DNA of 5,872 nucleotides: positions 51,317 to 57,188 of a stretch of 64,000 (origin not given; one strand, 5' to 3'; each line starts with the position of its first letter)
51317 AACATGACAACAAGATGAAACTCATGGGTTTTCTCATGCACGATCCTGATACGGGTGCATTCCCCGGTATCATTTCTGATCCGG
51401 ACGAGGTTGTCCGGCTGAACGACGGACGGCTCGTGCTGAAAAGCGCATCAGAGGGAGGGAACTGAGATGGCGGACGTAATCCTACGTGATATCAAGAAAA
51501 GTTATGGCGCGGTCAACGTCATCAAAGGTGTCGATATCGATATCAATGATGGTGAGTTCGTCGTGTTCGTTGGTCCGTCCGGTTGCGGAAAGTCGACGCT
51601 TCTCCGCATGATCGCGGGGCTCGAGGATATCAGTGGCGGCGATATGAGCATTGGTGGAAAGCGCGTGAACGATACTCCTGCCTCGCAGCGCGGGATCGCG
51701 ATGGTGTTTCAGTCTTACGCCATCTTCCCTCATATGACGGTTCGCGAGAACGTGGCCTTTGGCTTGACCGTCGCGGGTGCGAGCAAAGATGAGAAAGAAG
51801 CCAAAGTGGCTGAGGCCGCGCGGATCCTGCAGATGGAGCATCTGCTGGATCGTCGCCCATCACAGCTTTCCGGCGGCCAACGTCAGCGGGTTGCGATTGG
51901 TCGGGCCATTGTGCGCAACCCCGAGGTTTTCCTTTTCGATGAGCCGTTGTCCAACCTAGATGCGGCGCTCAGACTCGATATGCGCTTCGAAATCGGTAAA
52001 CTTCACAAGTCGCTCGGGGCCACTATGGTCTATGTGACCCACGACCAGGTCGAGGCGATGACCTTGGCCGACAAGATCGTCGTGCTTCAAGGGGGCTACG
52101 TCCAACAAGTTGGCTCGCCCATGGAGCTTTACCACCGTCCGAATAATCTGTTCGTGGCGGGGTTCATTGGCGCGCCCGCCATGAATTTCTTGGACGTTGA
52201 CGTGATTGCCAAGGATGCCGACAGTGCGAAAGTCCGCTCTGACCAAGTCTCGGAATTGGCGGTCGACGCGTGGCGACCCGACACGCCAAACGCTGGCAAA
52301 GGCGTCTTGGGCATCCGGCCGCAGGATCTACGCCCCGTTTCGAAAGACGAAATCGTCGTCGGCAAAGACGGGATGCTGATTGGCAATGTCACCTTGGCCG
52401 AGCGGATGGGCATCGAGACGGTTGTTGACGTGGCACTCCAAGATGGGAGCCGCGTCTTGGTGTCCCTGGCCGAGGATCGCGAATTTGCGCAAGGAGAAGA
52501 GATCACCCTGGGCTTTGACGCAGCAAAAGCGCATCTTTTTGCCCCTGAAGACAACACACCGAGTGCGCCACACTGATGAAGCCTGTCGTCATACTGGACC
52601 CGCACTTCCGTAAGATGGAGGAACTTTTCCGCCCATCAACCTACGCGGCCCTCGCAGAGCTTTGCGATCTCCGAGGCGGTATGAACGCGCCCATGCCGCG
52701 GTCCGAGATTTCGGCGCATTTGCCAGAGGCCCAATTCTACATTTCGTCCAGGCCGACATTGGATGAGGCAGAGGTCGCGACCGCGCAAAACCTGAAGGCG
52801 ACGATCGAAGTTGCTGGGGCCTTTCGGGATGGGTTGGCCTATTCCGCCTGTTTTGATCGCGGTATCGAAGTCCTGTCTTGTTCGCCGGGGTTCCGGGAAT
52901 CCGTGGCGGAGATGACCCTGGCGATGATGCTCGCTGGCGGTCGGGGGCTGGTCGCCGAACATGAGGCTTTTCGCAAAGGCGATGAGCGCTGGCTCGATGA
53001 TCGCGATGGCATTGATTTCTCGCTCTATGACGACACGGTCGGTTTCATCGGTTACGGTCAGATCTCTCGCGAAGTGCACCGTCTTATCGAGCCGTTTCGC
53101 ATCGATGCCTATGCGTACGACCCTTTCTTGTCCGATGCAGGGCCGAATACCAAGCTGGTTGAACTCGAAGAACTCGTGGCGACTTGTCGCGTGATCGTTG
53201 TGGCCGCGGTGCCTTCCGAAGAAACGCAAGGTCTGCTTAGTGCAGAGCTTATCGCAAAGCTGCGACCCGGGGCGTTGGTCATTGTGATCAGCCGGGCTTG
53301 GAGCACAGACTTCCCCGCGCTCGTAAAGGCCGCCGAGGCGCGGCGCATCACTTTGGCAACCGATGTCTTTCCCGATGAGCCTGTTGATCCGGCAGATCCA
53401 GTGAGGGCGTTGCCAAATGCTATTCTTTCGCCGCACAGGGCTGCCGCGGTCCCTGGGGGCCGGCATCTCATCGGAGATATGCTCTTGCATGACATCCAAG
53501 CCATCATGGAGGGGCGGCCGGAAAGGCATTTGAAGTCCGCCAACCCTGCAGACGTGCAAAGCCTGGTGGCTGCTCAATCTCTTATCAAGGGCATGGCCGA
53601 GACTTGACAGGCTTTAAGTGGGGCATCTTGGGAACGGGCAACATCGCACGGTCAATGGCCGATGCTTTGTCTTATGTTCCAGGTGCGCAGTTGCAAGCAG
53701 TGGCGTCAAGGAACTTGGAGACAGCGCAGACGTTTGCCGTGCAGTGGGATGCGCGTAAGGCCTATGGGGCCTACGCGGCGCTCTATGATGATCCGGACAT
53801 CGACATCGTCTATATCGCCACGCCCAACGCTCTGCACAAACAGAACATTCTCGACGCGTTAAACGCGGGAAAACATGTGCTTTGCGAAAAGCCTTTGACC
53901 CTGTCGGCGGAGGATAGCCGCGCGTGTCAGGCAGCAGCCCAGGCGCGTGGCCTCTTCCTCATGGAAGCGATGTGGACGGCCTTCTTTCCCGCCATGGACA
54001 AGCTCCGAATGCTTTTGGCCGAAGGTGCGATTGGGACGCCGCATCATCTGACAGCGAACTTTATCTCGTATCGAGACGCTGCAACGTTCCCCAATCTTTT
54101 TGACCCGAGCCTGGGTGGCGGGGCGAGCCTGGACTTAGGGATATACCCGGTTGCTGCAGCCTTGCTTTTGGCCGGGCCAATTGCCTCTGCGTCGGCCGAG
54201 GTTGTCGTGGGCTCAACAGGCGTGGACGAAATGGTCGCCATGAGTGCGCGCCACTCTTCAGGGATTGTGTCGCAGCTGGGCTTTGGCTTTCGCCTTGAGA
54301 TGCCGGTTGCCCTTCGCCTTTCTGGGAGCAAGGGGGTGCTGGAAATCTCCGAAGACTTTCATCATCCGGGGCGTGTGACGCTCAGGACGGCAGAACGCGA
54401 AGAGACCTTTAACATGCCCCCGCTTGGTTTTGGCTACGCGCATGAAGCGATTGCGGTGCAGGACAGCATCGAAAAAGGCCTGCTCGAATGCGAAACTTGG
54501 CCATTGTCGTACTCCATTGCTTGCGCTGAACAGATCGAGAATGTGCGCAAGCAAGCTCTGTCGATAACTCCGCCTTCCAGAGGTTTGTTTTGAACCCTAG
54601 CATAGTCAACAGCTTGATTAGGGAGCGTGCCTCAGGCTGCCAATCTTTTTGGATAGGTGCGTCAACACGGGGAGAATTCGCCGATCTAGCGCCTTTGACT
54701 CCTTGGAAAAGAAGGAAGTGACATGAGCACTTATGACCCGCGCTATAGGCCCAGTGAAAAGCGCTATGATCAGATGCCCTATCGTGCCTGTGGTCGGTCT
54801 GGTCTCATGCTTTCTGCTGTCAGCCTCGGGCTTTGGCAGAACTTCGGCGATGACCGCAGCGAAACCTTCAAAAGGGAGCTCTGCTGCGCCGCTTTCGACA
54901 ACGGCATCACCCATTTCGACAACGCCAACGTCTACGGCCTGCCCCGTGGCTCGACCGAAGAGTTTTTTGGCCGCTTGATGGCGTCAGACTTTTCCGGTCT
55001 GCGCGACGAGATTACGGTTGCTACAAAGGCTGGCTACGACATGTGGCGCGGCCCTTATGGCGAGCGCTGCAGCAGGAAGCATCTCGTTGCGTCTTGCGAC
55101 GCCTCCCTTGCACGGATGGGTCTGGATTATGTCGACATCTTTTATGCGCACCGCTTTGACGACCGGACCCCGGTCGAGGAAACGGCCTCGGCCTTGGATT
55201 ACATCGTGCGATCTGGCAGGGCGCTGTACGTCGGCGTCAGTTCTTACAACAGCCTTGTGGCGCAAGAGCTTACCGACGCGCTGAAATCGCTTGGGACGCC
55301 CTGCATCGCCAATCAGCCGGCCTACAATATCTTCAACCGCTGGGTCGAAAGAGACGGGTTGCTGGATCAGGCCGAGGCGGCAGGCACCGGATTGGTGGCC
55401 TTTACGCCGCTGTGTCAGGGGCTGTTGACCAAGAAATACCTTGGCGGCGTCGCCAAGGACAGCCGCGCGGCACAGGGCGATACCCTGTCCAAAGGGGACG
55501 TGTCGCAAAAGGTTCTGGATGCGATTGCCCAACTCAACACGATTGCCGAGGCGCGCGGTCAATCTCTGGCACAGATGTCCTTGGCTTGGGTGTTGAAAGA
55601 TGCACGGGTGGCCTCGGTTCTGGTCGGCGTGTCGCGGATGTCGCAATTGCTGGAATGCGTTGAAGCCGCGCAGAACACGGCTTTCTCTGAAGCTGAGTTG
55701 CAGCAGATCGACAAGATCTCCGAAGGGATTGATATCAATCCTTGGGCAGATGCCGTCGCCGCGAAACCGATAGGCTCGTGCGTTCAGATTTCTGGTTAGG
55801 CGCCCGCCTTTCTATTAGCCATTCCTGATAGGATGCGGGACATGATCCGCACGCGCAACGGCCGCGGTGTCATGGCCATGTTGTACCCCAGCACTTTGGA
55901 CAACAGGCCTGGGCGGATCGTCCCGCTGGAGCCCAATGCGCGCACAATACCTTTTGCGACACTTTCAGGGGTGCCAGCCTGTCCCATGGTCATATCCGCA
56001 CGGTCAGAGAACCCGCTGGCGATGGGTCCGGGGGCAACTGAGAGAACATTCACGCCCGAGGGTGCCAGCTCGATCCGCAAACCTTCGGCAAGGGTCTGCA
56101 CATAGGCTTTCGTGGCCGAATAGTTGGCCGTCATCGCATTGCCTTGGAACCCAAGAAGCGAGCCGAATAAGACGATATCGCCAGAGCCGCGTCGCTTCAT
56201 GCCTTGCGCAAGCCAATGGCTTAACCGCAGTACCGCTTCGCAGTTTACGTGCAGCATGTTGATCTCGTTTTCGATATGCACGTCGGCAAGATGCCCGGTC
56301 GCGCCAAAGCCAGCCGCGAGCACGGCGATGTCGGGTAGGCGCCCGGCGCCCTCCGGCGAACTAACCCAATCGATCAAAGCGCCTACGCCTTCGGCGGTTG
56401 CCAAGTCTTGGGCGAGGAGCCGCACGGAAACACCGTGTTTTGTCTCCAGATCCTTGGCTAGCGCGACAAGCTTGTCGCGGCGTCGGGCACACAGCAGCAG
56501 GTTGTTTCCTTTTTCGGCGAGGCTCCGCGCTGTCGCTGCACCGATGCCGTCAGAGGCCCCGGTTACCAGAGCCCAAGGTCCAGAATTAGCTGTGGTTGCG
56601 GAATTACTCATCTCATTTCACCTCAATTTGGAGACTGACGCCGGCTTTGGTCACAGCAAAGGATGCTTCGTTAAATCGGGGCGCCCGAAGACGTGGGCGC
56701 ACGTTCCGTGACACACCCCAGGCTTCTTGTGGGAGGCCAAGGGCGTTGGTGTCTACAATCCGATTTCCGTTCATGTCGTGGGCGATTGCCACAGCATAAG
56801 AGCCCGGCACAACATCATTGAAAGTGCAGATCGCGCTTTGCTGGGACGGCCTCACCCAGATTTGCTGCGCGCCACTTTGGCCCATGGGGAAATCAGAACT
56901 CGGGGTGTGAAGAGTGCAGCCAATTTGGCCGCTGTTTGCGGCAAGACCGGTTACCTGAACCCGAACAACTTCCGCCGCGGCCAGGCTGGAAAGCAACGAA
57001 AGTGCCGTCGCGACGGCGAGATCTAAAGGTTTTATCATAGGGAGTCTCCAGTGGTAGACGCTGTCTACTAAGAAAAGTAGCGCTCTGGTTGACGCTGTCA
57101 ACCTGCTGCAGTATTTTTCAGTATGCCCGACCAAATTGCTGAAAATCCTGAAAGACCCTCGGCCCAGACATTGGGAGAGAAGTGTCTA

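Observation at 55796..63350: Mirror-duplicated SDR + DUF2141 modules around back-to-back TetR genes, extended by DUF4345-like/MFS/GST/MAPEG/SDR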

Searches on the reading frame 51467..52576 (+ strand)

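Call 75: search_protein_families(library=pfam, proteins=[window:51467-52576:+], max_evalue=0.0001)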
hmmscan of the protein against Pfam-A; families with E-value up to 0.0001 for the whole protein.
window:51467-52576:+ (369 aa): 5 families
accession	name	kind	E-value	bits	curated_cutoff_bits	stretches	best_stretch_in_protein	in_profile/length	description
PF00005.33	ABC_tran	-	4.1e-36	125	25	1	20-161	2-136/137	ABC transporter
PF08402.16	TOBE_2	-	1.8e-09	38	21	1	281-358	1-76/76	TOBE domain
PF17912.7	OB_MalK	-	6.3e-06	27.4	27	0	235-288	1-53/53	MalK OB fold domain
PF13304.12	AAA_21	-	3.4e-05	24.5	27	0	31-58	1-26/304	AAA domain, putative AbiEii toxin, Type IV TA system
PF03459.23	TOBE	-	5.6e-05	23.7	22.3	0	303-357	6-64/64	TOBE domain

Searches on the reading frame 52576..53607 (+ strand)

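Call 75: search_protein_families(library=pfam, proteins=[window:52576-53607:+], max_evalue=0.0001)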
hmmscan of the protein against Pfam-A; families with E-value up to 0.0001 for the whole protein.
window:52576-53607:+ (343 aa): 1 family
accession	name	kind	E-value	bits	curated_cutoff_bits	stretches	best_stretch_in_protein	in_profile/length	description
PF02826.25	2-Hacid_dh_C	-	2.2e-33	115.6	25.1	1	115-289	1-178/178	D-isomer specific 2-hydroxyacid dehydrogenase, NAD binding domain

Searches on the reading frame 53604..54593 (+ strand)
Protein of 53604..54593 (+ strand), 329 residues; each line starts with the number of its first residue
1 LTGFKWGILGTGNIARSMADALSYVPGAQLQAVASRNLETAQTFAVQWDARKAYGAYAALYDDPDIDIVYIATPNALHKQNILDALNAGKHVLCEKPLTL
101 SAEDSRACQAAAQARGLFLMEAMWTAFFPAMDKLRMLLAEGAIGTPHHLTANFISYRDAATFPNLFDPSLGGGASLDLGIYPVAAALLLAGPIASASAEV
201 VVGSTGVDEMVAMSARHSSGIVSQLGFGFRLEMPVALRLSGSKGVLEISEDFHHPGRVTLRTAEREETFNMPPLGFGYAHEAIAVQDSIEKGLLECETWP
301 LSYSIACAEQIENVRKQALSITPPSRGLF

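Call 75: search_protein_families(library=pfam, proteins=[window:53604-54593:+], max_evalue=0.0001)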
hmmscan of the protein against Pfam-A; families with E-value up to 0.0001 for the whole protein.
window:53604-54593:+ (329 aa): 3 families
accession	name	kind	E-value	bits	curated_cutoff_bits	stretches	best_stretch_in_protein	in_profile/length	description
PF01408.29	GFO_IDH_MocA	-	1.5e-27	97.1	24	1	4-120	1-117/120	Oxidoreductase family, NAD-binding Rossmann fold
PF22725.1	GFO_IDH_MocA_C3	-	6.7e-18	65.3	27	1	133-247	3-124/124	GFO/IDH/MocA C-terminal domain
PF03447.22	NAD_binding_3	-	9.6e-06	26.7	24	1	10-116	1-110/116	Homoserine dehydrogenase, NAD binding domain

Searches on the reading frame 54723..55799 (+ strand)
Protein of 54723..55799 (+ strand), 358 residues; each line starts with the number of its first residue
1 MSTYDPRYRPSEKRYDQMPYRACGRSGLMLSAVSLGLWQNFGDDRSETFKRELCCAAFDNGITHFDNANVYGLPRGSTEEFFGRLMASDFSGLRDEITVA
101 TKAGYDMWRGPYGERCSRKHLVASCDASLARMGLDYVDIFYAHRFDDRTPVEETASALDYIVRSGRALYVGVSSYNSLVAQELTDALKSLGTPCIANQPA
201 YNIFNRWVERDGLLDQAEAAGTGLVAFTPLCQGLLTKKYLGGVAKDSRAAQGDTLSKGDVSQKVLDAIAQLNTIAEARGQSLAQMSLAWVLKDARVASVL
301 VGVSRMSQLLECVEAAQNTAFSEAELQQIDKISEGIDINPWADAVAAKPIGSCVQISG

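Call 75: search_protein_families(library=pfam, proteins=[window:54723-55799:+], max_evalue=0.0001)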
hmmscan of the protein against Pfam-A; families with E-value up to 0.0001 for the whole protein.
window:54723-55799:+ (358 aa): 1 family
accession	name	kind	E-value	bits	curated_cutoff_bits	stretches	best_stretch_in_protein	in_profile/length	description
PF00248.27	Aldo_ket_red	-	1e-62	212.3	24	1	33-333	2-290/291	Aldo/keto reductase family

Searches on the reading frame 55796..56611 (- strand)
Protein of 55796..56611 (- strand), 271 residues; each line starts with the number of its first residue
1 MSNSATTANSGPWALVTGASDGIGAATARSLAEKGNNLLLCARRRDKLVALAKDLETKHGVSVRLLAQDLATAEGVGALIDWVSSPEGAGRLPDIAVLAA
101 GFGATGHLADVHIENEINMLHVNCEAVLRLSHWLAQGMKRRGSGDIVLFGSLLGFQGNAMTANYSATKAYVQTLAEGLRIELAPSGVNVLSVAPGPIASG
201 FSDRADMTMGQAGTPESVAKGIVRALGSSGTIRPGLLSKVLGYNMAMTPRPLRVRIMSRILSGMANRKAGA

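Call 3: search_protein_families(library=pfam, proteins=[window:55796-56611:-], max_evalue=0.01)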
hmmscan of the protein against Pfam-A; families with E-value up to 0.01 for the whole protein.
window:55796-56611:- (271 aa): 3 families
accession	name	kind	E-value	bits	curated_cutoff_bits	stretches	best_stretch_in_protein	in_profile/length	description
PF00106.31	adh_short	-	3.5e-37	128.2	26.6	1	13-202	2-187/195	short chain dehydrogenase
PF13561.12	adh_short_C2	-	2.7e-23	83.2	27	1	18-205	1-184/236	Enoyl-(Acyl carrier protein) reductase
PF08659.16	KR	-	5.7e-15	56.1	22.6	1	14-195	3-176/180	KR domain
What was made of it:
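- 55796..56611 (-): SDR1: classical NAD(P)-dependent short-chain dehydrogenase/reductase and second gene of cassette A. It is the conserved partner type of DUF2141. adh_short scores 128 bits (call 3).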

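Call 4: search_protein_families(library=ncbifam, proteins=[window:55796-56611:-], max_evalue=0.01)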
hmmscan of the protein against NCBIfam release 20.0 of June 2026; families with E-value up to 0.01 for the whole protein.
window:55796-56611:- (271 aa): 217 families (the best 25 are shown)
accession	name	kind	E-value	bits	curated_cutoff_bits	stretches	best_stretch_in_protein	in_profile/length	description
NF040690.1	mycolate_SDR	equivalog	4.3e-45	154.2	380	1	11-264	8-264/265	mycolate reductase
NF038213.1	SDR_TniO_fam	equivalog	2.9e-33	115.3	300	1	14-209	5-204/249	SDR family oxidoreductase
NF047420.2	EF_P_mod_YmfI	equivalog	1.2e-30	107.1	238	1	13-204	1-185/236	elongation factor P 5-aminopentanone reductase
NF004825.0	PRK06181.1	equivalog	1.2e-30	106.7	215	1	14-216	9-207/268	SDR family oxidoreductase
NF005489.0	PRK07102.1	equivalog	1.4e-30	106.7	267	1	15-228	5-212/243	SDR family oxidoreductase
NF005806.0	PRK07666.1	equivalog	2.8e-30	105.4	286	1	12-225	8-220/239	3-ketoacyl-ACP reductase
NF006099.0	PRK08251.1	equivalog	1.3e-29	103.1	253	1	15-227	8-218/250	SDR family oxidoreductase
NF004826.0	PRK06182.1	subfamily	2.2e-29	102.6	305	1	14-209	7-192/274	oxidoreductase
NF004514.1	PRK05855.1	equivalog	3.2e-29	102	455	1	7-211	309-510/578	SDR family oxidoreductase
TIGR01830.1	3oxo_ACP_reduc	equivalog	1.3e-28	100.3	297.75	1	14-205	1-189/239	3-oxoacyl-[acyl-carrier-protein] reductase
NF006565.0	PRK09072.1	equivalog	4.6e-28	98.5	238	1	14-227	8-219/265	SDR family oxidoreductase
NF009466.0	PRK12826.1-2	subfamily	9.7e-28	97.3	222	1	14-207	6-197/248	3-oxoacyl-ACP reductase FabG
NF005437.0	PRK07024.1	equivalog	2.5e-27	95.9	266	1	14-228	7-217/259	SDR family oxidoreductase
NF005559.1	PRK07231.1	subfamily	8.2e-27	94.3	215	1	11-205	4-194/249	glucose 1-dehydrogenase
NF004791.0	PRK06138.1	equivalog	2.9e-26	92.3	312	1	14-204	8-193/252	SDR family oxidoreductase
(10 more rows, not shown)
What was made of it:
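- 55796..56611 (-): The mycolate-reductase model scores 154 bits against a cut-off of 380, so SDR1 is not a member of that family (call 4).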

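Call 32: search_solved_structures(query=window:55796-56611:-, max_evalue=1e-10)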
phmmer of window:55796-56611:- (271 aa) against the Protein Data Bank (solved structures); distinct sequences matched with E-value up to 1e-10: 131 (the best 60 are shown).
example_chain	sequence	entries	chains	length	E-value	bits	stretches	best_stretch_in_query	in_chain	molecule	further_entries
4bmv_A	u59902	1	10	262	4e-23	85.4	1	12-206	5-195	SHORT-CHAIN DEHYDROGENASE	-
6zdz_A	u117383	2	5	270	2.9e-22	82.6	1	12-210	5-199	alcohol dehydrogenase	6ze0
3ai1_A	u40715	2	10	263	6.3e-21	78.2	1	10-198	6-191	NADPH-sorbose reductase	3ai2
4iuy_A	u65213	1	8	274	2.1e-20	76.5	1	13-202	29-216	Short chain dehydrogenase/reductase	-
4jro_A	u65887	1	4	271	2.3e-20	76.4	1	9-211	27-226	FabG protein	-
3ai3_A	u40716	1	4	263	2.6e-20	76.2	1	10-198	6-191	NADPH-sorbose reductase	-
2jah_A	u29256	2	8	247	3.7e-19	72.4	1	8-197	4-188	CLAVULANIC ACID DEHYDROGENASE | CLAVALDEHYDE DEHYDROGENASE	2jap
3tzh_A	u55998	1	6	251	5.8e-18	68.5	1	10-202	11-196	3-oxoacyl-[acyl-carrier protein] reductase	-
5end_A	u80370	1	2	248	8.3e-18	68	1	11-202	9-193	3-oxoacyl-[acyl-carrier-protein] reductase FabG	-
3op4_A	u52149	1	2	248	9e-18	67.9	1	11-202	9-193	3-oxoacyl-[acyl-carrier protein] reductase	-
3rro_A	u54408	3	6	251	9.9e-18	67.7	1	10-202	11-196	3-ketoacyl-(acyl-carrier-protein) reductase | 3-oxoacyl-[acyl-carrier protein] reductase | 3-oxoacyl-[acyl-carrier-protein] reductase FabG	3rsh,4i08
3sj7_A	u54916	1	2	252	1.3e-17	67.4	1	13-205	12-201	3-oxoacyl-(Acyl-carrier-protein) reductase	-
3osu_A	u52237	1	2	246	1.3e-17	67.3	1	14-205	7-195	3-oxoacyl-[acyl-carrier-protein] reductase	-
3tzc_A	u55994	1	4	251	3.6e-17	65.9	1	10-202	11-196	3-oxoacyl-[acyl-carrier protein] reductase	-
3tzk_A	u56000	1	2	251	6.1e-17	65.1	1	10-202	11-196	3-oxoacyl-[acyl-carrier protein] reductase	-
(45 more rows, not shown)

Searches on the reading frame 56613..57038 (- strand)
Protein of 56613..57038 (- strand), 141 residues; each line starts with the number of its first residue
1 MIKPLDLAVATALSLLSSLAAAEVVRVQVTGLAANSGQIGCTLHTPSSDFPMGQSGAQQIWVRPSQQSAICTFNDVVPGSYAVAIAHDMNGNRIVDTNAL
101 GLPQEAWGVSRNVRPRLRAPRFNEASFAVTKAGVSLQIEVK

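Call 3: search_protein_families(library=pfam, proteins=[window:56613-57038:-], max_evalue=0.01)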
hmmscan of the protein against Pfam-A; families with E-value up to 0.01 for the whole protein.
window:56613-57038:- (141 aa): 1 family
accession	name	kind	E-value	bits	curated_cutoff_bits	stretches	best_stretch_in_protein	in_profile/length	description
PF09912.14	DUF2141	-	3.1e-26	92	24.4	1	27-133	1-108/112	Uncharacterized protein conserved in bacteria (DUF2141)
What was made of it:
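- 56613..57038 (-): DUF2141-1: exported beta-sandwich protein of 141 aa and first gene of cassette A. PF09912 scores 92.0 bits (call 3).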

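Call 4: search_protein_families(library=ncbifam, proteins=[window:56613-57038:-], max_evalue=0.01)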
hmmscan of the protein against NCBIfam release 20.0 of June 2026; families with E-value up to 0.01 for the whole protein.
window:56613-57038:- (141 aa): 0 families
